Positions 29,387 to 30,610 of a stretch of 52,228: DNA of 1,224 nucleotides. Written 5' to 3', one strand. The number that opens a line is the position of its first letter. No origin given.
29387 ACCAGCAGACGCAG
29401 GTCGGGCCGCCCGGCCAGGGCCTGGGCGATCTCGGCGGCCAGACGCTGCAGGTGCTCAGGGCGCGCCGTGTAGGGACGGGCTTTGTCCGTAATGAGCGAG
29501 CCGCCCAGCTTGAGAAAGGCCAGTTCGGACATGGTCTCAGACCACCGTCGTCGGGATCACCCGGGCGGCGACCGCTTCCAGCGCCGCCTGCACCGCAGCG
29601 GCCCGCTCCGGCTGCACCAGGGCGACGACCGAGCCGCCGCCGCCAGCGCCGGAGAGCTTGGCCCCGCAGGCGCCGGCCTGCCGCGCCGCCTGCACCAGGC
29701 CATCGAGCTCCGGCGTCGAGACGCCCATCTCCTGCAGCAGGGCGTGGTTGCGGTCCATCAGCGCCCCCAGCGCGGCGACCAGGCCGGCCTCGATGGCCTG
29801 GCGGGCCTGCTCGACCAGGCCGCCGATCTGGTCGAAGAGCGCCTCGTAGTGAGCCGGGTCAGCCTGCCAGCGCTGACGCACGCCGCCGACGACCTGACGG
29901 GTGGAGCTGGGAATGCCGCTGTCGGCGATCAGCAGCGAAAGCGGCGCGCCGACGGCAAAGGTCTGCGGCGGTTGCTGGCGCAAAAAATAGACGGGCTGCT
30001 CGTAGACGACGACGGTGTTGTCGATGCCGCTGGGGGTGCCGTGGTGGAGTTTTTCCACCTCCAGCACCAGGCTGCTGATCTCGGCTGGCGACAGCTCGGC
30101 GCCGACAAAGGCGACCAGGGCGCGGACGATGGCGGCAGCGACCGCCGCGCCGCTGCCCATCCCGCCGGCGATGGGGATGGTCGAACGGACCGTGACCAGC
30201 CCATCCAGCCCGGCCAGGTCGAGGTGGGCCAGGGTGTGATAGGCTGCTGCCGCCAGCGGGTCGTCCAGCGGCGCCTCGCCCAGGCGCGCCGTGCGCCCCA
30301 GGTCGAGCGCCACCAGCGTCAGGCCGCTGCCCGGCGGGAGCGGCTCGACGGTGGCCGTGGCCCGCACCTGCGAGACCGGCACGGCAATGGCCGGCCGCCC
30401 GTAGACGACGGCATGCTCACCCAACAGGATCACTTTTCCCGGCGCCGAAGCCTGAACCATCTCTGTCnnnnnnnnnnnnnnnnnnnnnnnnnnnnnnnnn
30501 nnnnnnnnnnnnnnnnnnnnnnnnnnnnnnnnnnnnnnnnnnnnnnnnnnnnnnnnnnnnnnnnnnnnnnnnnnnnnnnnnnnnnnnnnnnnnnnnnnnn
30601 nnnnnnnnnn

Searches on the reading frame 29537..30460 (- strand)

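Call 5: search_protein_families(library=pfam, proteins=[window:29537-30460:-])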
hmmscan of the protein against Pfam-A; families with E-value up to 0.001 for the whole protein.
window:29537-30460:- (307 aa): 2 families
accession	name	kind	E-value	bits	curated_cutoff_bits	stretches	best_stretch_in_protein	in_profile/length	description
PF08544.19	GHMP_kinases_C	-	1.6e-16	60.9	21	1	220-297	2-82/85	GHMP kinases C terminal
PF00288.32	GHMP_kinases_N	-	1.4e-15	57.7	22.3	1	73-152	7-83/87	GHMP kinases N terminal domain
